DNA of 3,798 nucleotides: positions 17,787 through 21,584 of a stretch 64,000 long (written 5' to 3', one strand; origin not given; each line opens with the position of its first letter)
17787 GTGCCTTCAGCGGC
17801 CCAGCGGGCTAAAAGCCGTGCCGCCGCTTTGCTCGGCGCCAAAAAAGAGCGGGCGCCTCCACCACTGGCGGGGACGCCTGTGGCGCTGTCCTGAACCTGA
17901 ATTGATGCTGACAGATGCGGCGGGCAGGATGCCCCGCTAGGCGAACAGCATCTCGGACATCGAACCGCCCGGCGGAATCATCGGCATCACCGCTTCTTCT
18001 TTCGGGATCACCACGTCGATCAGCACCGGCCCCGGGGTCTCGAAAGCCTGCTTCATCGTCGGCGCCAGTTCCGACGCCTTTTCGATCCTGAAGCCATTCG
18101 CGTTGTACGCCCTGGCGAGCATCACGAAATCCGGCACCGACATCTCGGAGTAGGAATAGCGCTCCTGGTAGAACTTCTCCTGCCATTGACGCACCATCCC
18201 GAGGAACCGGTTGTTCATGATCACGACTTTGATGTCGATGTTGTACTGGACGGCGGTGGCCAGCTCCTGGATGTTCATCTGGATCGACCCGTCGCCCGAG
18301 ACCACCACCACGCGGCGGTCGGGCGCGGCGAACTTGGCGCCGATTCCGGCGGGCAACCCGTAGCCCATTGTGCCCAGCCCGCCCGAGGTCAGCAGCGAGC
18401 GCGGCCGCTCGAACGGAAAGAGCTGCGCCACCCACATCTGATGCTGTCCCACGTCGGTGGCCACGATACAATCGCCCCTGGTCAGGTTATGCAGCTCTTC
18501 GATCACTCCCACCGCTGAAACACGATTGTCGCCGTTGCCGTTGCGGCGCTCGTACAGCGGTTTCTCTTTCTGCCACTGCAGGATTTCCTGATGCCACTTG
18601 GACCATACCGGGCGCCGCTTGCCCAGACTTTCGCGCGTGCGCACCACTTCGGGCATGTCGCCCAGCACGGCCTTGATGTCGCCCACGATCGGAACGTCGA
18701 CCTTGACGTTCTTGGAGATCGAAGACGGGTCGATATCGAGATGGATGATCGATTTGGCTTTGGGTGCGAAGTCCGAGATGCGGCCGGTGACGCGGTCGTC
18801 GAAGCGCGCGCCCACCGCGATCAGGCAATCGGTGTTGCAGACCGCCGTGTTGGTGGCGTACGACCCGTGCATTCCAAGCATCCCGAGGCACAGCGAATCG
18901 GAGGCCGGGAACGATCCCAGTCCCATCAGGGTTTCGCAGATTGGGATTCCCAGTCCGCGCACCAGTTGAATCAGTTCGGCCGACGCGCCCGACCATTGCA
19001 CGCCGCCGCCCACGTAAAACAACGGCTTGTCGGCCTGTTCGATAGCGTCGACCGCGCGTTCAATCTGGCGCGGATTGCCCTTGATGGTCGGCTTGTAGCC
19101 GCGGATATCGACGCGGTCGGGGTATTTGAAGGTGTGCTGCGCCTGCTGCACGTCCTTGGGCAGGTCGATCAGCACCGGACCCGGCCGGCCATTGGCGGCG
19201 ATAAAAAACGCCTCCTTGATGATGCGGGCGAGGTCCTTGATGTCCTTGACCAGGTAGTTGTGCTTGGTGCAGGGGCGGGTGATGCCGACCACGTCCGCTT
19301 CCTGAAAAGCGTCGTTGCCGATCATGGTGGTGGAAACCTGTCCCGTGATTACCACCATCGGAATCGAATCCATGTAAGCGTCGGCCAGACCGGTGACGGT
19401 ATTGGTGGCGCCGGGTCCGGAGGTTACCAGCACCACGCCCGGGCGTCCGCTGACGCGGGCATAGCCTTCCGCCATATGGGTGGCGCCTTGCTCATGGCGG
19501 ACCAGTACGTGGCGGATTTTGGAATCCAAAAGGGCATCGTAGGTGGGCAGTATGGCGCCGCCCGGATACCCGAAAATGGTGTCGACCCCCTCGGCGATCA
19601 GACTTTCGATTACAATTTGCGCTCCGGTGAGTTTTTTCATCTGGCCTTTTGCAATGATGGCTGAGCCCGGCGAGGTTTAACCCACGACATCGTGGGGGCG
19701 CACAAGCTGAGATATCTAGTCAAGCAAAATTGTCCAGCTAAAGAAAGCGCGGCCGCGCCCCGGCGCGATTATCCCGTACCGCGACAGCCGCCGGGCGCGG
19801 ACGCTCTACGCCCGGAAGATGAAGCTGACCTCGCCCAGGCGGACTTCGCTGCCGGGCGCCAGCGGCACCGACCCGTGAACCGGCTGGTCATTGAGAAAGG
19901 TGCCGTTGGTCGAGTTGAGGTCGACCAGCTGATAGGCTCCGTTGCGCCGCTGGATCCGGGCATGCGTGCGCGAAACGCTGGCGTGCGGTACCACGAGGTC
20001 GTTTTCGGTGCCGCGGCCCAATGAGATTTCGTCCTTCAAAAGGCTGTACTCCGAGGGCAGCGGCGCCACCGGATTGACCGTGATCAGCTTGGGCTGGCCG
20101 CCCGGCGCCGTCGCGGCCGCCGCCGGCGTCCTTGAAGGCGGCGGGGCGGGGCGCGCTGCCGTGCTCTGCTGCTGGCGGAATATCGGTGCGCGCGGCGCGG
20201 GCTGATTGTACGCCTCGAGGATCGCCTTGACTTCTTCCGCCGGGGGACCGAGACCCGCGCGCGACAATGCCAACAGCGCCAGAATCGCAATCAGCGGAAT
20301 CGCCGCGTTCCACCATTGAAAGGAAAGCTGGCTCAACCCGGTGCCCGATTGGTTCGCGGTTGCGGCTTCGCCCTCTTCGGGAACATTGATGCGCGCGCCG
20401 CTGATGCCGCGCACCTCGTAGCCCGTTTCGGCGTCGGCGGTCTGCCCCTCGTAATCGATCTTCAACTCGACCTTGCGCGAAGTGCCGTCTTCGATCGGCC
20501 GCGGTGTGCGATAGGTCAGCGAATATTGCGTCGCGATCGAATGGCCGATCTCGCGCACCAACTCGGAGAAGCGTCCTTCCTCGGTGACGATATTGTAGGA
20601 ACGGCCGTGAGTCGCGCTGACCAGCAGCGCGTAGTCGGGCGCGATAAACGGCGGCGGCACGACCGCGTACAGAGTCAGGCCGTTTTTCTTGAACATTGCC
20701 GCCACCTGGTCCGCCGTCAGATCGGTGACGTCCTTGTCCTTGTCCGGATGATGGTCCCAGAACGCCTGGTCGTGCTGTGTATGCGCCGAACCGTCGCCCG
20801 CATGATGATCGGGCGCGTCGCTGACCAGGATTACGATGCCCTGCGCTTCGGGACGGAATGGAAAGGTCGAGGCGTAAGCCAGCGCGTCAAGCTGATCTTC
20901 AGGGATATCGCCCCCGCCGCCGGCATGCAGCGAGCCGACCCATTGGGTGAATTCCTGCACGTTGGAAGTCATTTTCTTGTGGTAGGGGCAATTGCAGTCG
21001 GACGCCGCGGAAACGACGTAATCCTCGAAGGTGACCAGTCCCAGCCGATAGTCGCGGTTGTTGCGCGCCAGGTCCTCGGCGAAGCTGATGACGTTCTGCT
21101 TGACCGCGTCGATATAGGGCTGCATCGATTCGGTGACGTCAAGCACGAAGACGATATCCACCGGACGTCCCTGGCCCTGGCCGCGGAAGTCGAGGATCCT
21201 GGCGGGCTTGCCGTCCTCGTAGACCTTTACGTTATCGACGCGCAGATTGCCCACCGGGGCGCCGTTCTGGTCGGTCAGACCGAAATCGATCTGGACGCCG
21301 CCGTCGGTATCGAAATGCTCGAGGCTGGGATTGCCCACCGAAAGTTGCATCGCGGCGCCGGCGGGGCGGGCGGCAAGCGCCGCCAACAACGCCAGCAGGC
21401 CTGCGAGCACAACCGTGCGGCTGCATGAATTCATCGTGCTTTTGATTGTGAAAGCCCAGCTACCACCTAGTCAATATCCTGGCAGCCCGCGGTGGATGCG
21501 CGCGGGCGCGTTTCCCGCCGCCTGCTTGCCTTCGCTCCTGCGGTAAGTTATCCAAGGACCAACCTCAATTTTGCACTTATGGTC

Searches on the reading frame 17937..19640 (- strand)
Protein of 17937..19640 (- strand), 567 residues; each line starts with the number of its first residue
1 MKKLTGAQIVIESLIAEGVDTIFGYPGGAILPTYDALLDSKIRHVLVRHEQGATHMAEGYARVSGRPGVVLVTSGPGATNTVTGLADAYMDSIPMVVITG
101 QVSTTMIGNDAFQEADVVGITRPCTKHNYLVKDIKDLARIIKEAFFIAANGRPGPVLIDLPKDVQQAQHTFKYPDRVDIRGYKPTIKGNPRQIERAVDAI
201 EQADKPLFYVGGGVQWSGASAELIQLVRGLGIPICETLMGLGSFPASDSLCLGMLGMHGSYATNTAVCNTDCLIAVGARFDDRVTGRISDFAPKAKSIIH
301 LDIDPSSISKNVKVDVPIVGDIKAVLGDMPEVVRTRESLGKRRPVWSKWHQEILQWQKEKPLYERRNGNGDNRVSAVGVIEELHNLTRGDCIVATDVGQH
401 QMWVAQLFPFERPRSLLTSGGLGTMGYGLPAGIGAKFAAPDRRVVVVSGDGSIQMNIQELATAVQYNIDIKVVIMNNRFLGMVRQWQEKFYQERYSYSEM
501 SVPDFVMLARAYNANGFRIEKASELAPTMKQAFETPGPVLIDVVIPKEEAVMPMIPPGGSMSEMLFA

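Call 85: search_protein_families(library=pfam, proteins=[window:17937-19640:-], max_evalue=0.00001)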
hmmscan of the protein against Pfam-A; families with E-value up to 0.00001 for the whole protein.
window:17937-19640:- (567 aa): 3 families
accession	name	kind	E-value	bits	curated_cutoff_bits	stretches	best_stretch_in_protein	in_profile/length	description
PF02775.26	TPP_enzyme_C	-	2.3e-61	206.5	21.9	1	396-543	1-151/151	Thiamine pyrophosphate enzyme, C-terminal TPP binding domain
PF00205.28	TPP_enzyme_M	-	2.3e-49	167.1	30.4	1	193-326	1-134/137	Thiamine pyrophosphate enzyme, central domain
PF02776.23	TPP_enzyme_N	-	7.8e-44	148.7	26.8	1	5-119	2-118/119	Thiamine pyrophosphate enzyme, N-terminal TPP binding domain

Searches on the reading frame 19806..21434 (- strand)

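Call 85: search_protein_families(library=pfam, proteins=[window:19806-21434:-], max_evalue=0.00001)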
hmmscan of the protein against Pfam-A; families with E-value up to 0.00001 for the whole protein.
window:19806-21434:- (542 aa): 6 families
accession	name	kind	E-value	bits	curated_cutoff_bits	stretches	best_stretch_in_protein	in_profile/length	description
PF00498.31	FHA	-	3.7e-20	72.6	20.7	1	471-534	2-67/67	FHA domain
PF16697.10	Yop-YscD_cpl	-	5.4e-13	49.4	33.2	1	462-541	11-91/94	Inner membrane component of T3SS, cytoplasmic domain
PF25106.1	VWA_4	-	4.6e-11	43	27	1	94-190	2-90/169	von Willebrand factor A domain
PF00362.24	Integrin_beta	-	8.9e-10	39.1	24.8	1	89-216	3-154/248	Integrin beta chain VWA domain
PF00092.34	VWA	-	4.1e-07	30.8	23.8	1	93-213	1-113/174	von Willebrand factor type A domain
PF13519.12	VWA_2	-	6.7e-06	27.1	27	0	94-207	1-106/107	von Willebrand factor type A domain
